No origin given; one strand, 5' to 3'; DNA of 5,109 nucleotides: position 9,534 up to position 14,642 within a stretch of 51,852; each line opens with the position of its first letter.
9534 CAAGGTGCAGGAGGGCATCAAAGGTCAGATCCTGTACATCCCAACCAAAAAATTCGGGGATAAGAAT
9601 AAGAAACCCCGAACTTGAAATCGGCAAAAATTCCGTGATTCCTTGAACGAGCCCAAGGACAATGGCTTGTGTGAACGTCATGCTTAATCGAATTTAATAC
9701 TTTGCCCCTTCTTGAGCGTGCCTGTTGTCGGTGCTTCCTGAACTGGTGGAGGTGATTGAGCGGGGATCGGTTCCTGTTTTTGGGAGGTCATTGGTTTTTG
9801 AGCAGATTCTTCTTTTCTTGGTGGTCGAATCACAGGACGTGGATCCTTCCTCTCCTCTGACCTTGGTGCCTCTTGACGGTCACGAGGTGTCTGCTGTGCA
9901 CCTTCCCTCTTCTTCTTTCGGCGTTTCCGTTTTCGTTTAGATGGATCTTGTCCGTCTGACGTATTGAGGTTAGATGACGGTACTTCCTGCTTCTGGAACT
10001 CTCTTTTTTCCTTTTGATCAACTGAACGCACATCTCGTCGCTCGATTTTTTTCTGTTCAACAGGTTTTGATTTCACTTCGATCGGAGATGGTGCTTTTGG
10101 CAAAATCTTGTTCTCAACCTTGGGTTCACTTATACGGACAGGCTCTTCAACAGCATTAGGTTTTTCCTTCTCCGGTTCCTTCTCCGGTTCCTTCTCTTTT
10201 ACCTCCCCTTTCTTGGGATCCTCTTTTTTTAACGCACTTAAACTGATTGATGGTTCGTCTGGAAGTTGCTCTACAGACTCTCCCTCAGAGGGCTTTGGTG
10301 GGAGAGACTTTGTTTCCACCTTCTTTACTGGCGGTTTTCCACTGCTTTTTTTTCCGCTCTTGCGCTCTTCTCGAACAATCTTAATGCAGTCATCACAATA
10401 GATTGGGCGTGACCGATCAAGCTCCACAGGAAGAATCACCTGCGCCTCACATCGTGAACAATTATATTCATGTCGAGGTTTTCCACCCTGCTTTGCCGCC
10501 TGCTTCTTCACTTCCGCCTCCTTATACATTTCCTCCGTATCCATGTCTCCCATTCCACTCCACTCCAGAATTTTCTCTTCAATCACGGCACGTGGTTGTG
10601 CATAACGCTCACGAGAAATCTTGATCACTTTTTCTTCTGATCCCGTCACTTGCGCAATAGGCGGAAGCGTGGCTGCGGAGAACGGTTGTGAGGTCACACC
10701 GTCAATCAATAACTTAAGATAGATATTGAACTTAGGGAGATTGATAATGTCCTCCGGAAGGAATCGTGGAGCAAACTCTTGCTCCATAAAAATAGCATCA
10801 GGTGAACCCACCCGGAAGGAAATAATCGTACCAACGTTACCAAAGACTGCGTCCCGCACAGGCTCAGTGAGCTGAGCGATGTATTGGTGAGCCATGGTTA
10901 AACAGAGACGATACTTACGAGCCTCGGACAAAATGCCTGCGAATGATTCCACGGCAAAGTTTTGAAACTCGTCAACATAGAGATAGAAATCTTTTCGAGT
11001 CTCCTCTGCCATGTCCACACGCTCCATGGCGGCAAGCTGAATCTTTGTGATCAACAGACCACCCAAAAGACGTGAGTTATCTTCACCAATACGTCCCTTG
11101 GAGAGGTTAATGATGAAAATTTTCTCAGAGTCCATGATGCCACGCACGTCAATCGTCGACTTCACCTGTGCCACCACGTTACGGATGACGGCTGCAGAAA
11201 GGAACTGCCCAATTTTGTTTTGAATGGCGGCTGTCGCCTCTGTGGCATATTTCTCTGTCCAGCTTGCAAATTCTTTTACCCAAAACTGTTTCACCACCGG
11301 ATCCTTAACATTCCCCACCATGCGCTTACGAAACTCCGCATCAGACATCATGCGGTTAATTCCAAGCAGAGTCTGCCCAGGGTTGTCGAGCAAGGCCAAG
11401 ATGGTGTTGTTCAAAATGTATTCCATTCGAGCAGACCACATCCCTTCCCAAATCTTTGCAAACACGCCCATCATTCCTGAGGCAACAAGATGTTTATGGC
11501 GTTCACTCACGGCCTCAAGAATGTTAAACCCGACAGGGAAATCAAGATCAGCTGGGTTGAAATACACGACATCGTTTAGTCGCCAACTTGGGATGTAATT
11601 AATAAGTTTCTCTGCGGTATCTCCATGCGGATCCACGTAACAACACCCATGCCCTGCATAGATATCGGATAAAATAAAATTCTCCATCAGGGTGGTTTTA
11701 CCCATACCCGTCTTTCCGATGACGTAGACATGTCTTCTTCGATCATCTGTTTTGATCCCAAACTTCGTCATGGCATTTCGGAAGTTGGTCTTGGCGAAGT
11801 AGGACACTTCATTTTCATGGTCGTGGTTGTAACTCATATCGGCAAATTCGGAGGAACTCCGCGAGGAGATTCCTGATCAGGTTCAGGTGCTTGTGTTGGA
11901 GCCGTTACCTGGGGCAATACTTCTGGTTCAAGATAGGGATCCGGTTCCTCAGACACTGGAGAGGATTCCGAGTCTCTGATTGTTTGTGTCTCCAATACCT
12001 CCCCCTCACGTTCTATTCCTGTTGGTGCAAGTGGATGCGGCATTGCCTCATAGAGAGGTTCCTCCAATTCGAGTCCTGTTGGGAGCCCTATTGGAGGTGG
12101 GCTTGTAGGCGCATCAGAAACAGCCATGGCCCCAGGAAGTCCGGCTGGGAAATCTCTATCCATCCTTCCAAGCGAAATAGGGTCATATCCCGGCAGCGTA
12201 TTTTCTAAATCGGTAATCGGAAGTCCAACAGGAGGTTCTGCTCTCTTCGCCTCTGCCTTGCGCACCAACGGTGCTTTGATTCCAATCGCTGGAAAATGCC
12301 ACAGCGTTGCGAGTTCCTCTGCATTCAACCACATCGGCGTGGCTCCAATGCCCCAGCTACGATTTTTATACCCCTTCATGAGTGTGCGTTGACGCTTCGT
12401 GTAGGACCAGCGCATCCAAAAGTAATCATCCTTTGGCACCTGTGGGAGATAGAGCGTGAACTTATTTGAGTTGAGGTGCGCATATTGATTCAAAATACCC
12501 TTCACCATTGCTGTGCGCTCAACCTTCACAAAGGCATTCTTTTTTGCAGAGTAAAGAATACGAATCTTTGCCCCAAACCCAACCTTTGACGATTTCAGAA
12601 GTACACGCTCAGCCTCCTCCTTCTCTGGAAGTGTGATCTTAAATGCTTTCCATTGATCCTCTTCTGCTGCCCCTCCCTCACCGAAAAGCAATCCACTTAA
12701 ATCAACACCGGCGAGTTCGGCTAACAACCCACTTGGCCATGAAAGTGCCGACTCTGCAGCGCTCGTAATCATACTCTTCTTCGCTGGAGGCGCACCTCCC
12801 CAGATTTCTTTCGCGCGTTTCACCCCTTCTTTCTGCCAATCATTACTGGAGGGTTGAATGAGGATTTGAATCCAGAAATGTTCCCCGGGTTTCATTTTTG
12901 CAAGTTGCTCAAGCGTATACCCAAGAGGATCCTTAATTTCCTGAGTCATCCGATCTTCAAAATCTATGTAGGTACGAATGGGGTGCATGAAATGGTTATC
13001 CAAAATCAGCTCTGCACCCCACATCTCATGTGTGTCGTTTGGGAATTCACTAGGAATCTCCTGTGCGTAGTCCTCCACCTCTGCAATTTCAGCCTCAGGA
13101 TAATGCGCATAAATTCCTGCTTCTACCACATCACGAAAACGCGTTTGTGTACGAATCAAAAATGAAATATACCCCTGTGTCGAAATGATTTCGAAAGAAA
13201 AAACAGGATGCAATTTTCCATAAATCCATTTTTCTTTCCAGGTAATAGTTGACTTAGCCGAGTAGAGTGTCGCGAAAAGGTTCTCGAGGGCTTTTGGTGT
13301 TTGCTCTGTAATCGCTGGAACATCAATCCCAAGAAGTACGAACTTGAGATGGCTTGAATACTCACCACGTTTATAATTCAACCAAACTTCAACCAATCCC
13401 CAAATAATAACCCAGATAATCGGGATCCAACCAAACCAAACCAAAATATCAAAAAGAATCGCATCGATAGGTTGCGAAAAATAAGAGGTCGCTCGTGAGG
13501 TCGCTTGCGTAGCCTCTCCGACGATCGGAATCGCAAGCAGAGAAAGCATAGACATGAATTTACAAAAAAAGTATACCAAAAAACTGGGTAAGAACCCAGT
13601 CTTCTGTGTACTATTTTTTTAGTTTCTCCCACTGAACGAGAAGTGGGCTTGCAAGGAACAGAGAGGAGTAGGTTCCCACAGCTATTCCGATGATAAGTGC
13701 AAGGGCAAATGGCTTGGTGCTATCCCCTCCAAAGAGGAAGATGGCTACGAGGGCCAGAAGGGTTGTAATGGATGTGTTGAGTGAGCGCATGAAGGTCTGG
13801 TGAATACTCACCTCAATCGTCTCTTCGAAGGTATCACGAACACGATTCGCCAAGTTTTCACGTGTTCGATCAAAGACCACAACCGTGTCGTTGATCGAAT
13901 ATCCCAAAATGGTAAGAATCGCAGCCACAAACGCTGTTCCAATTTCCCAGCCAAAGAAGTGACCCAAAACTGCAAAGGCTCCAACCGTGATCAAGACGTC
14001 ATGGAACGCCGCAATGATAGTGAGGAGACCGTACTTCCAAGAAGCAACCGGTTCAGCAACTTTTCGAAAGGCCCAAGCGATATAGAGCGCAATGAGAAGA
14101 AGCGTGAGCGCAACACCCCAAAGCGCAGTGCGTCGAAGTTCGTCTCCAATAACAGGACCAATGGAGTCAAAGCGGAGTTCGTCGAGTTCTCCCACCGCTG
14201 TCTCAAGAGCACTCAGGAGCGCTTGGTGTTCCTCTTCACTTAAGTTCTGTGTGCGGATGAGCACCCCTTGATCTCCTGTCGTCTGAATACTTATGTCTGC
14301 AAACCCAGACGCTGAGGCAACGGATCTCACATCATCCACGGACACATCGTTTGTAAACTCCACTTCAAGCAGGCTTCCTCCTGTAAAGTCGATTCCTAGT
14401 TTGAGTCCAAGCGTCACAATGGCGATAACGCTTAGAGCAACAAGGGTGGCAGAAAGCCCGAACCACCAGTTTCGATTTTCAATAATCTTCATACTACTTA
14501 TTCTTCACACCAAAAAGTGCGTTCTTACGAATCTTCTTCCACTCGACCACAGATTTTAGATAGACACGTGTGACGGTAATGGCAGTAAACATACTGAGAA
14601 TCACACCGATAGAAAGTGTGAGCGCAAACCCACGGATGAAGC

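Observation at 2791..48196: Ten compositionally foreign, self-contained single-gene cassettes scattered through a housekeeping backbone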

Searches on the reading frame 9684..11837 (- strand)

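Call 5: search_protein_families(library=pfam, proteins=[window:9684-11837:-], max_evalue=0.00001)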
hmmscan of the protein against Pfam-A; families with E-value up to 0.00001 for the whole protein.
window:9684-11837:- (717 aa): 1 family
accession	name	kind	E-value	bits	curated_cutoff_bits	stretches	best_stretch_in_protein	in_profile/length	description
PF10412.15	TrwB_AAD_bind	-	1.1e-09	38.1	20.5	1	27-325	8-288/387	Type IV secretion-system coupling protein DNA-binding domain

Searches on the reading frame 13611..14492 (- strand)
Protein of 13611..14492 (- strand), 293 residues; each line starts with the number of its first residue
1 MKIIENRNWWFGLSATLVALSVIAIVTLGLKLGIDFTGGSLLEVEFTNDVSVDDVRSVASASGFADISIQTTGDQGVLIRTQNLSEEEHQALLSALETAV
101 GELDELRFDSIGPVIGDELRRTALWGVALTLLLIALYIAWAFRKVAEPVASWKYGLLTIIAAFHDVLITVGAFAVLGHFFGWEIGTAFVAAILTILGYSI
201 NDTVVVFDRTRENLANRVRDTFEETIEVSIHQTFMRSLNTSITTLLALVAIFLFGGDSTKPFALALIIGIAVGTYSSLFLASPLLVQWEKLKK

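Call 5: search_protein_families(library=pfam, proteins=[window:13611-14492:-], max_evalue=0.00001)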
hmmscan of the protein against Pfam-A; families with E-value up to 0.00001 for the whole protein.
window:13611-14492:- (293 aa): 2 families
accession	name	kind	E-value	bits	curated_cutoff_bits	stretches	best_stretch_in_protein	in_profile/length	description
PF02355.23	SecD_SecF_C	-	1.6e-58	197.7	20.5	1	97-290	7-188/189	Protein export membrane protein SecD/SecF, C-terminal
PF07549.19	Sec_GG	-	7.1e-10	38.5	20.3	1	23-50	1-28/28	SecD/SecF GG Motif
